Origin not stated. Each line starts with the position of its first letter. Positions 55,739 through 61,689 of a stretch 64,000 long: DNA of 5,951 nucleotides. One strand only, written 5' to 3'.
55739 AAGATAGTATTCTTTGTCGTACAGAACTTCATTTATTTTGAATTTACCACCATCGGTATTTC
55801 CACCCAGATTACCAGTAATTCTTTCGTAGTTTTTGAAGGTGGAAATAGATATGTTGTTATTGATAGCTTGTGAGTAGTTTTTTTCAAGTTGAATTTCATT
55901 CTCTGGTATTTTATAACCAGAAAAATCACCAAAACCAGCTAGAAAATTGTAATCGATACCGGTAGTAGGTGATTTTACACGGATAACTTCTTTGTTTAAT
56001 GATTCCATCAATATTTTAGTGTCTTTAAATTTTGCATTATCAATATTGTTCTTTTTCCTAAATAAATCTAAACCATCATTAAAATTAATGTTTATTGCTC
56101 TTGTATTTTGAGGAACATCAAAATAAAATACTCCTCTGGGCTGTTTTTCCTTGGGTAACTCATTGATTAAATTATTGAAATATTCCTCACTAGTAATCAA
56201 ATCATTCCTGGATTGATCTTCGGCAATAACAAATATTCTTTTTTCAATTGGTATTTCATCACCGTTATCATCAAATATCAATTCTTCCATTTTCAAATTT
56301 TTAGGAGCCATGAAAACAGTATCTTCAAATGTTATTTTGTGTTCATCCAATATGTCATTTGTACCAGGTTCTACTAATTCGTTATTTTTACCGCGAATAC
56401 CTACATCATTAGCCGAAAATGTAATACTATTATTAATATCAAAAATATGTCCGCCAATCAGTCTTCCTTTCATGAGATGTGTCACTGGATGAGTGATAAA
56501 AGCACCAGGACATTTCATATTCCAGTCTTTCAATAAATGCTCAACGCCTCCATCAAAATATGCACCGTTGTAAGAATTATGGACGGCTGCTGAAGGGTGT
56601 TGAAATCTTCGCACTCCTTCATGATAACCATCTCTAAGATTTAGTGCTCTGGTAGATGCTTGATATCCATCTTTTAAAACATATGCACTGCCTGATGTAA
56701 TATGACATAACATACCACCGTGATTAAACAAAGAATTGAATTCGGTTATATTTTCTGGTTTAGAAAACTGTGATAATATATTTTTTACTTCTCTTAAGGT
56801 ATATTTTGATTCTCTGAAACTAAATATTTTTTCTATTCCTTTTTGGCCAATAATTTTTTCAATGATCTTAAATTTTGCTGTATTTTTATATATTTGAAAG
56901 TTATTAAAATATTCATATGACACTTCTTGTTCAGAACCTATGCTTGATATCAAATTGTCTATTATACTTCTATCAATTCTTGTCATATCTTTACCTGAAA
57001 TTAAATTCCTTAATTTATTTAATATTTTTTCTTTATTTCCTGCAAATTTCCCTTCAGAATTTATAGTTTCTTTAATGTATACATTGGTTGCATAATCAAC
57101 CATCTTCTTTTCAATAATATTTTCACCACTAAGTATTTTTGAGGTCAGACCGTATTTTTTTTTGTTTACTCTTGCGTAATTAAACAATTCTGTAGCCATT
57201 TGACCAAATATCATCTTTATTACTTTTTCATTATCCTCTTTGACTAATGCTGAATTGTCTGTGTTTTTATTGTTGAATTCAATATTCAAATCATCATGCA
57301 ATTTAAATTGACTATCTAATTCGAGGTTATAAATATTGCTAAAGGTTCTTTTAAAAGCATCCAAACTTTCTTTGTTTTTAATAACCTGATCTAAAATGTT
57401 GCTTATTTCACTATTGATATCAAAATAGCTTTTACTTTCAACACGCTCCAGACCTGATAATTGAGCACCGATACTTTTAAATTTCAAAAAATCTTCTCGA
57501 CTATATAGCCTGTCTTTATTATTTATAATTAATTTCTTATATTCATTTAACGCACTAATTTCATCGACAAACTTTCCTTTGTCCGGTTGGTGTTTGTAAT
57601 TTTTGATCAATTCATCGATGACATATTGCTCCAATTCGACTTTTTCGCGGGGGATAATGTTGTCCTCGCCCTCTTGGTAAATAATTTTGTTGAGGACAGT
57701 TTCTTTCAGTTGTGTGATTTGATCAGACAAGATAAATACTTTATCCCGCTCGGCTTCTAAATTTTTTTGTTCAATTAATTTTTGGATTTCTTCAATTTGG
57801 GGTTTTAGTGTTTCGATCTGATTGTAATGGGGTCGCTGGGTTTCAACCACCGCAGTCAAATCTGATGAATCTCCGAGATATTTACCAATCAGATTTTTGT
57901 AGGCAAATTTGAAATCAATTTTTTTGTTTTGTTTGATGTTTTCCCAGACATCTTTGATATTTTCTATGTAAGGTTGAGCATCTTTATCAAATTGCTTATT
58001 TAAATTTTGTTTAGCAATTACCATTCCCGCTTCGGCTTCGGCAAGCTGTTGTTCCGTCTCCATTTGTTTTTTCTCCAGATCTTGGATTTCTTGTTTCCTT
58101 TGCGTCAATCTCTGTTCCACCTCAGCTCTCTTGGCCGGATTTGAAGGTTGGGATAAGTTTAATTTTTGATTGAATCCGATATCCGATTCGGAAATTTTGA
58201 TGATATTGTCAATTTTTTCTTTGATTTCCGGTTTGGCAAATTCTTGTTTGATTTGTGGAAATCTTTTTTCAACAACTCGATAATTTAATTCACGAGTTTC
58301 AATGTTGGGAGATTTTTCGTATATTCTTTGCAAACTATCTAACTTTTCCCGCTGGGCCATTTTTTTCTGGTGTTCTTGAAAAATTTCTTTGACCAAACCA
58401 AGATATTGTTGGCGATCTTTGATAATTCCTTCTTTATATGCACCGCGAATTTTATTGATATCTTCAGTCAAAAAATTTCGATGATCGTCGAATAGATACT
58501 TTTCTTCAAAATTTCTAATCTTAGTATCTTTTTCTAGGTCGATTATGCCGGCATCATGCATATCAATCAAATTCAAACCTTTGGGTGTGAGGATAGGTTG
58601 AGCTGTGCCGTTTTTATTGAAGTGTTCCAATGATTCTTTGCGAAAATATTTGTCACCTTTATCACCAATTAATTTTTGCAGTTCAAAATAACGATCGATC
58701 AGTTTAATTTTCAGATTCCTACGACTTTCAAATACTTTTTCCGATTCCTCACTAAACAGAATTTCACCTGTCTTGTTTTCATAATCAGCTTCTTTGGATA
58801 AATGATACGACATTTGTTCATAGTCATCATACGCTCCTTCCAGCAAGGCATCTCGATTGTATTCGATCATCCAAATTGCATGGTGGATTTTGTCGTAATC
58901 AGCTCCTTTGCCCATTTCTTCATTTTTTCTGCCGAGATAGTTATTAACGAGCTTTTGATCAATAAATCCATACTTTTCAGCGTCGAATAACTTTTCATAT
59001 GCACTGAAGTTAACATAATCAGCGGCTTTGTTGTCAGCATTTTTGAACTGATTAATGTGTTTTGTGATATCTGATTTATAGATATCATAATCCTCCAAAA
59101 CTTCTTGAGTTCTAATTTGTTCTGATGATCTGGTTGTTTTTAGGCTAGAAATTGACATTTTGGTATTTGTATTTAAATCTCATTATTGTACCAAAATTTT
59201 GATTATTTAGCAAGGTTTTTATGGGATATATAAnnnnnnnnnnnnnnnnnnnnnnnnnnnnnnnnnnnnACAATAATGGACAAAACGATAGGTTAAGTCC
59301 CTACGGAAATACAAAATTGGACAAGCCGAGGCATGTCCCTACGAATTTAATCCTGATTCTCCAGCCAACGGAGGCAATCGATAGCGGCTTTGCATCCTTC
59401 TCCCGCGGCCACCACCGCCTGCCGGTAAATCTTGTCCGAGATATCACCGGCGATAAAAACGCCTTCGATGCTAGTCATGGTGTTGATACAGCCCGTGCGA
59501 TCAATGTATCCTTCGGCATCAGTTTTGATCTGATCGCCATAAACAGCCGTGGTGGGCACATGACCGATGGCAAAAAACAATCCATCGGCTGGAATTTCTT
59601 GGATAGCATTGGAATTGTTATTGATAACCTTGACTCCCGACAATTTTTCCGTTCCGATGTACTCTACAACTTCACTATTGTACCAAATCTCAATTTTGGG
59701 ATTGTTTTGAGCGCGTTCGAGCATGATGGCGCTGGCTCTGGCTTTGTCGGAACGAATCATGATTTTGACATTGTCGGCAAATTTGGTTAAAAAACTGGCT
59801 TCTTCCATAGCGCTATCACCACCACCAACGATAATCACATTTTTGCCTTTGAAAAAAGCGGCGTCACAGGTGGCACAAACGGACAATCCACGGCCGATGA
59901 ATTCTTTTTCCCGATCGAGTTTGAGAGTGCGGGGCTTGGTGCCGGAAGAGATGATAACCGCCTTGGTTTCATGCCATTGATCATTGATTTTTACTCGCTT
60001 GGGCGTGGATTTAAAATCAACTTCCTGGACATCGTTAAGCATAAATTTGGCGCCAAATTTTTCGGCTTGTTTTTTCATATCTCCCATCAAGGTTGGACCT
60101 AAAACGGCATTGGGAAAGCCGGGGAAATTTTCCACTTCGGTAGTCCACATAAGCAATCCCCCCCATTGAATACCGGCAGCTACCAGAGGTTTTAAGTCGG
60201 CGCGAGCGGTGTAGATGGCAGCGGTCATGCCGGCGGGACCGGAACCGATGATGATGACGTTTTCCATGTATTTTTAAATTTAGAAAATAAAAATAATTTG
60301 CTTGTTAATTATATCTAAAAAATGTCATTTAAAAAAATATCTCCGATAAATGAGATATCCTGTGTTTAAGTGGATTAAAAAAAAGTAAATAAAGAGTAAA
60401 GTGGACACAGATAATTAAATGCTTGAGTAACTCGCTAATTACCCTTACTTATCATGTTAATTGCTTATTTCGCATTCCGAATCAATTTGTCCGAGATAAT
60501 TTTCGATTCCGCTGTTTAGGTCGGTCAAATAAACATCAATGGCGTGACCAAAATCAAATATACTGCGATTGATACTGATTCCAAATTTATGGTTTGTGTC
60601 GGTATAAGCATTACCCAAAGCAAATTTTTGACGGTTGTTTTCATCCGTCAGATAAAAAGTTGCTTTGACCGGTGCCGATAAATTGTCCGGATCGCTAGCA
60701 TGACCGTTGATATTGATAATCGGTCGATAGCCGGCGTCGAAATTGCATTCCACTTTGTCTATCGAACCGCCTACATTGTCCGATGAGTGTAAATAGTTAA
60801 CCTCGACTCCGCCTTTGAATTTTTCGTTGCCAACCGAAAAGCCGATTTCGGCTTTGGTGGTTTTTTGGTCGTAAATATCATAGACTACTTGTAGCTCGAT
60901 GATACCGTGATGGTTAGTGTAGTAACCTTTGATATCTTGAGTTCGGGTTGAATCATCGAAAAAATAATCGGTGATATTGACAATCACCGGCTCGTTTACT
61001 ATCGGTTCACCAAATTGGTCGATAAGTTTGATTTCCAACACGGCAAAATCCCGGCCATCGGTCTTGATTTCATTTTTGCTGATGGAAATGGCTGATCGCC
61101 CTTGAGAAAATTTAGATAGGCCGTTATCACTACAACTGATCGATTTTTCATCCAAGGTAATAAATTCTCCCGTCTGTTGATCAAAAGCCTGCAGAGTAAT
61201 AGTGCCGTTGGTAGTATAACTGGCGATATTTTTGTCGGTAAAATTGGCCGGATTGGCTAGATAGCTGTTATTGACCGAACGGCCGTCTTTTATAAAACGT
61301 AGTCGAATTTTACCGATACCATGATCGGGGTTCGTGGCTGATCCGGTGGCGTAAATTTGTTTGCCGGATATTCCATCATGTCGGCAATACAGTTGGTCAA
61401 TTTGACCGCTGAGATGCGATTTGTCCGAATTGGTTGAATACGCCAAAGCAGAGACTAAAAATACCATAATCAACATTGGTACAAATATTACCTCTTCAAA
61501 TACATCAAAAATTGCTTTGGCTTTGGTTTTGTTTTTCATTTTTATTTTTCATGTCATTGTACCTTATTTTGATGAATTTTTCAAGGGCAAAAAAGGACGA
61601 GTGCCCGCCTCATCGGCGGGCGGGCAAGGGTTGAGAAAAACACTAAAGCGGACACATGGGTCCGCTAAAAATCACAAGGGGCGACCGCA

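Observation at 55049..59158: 1369-aa protein with a C-terminal PI3K/PI4K-like catalytic segment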

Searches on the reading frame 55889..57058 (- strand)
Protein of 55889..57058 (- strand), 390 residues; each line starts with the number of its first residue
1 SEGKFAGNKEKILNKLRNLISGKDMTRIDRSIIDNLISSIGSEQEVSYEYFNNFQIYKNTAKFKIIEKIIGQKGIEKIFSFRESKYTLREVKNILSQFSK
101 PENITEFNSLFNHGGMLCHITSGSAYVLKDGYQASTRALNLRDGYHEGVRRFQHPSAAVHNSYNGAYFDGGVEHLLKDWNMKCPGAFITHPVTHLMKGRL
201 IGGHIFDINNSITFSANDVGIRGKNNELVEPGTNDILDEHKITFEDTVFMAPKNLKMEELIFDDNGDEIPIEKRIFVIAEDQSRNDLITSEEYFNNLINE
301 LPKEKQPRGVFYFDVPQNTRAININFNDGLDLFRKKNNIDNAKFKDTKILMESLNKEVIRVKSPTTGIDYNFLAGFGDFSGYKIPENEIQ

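Call 75: search_protein_families(library=pfam, proteins=[window:55889-57058:-], max_evalue=5)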
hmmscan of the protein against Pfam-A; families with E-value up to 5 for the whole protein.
window:55889-57058:- (390 aa): 0 families

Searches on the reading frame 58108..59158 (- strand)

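Call 75: search_protein_families(library=pfam, proteins=[window:58108-59158:-], max_evalue=5)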
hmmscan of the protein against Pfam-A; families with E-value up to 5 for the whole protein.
window:58108-59158:- (350 aa): 1 family
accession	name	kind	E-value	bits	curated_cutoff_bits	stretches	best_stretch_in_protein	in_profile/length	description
PF08777.17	RRM_3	-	0.018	15.5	22.9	1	127-174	36-85/102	RNA binding motif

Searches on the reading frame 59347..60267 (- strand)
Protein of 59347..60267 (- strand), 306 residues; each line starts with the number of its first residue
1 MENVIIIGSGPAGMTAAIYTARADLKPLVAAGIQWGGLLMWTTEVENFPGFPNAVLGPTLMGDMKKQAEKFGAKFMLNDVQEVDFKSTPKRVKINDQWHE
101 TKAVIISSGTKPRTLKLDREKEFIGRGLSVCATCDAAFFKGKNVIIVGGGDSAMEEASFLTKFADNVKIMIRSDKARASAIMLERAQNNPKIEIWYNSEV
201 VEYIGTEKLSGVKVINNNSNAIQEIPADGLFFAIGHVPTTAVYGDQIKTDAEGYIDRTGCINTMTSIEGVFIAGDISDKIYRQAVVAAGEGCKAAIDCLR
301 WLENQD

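Call 7: search_protein_families(library=pfam, proteins=[window:59347-60267:-], max_evalue=0.001)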
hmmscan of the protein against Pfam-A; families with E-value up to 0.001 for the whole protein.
window:59347-60267:- (306 aa): 6 families
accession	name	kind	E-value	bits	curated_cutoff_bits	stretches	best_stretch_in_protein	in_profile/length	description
PF07992.20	Pyr_redox_2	-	5.7e-39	134.7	26.1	1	3-291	2-291/291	Pyridine nucleotide-disulphide oxidoreductase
PF00070.33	Pyr_redox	-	1.2e-15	58.2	22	1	143-214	1-79/82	Pyridine nucleotide-disulphide oxidoreductase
PF13738.12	Pyr_redox_3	-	2.5e-14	53.7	30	1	78-274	102-305/305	Pyridine nucleotide-disulphide oxidoreductase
PF01946.23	Thi4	-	1.8e-05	24.5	26.2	0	3-29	19-46/235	Thi4 family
PF00890.30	FAD_binding_2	-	5.8e-05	22.9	20.4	1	4-31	2-29/414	FAD binding domain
PF03486.20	HI0933_like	-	0.00075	19.5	50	0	3-27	2-26/244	HI0933-like protein Rossmann domain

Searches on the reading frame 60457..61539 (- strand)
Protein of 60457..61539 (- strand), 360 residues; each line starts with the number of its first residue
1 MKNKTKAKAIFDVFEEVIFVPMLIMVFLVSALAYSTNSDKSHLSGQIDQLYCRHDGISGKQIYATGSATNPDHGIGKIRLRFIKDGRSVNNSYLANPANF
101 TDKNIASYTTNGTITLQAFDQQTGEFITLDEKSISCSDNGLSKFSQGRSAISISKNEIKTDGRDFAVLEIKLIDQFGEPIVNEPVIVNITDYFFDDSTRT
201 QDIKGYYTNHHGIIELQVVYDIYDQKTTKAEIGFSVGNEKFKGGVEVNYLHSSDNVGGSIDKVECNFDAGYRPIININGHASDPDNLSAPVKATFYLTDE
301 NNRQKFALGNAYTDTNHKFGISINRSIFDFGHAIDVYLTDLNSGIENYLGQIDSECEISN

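Call 7: search_protein_families(library=pfam, proteins=[window:60457-61539:-], max_evalue=0.001)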
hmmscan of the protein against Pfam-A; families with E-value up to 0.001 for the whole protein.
window:60457-61539:- (360 aa): 1 family
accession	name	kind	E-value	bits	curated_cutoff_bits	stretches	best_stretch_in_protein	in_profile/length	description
PF02369.22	Big_1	-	2.3e-05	24.9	34.9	1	149-209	2-64/93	Bacterial Ig-like domain (group 1)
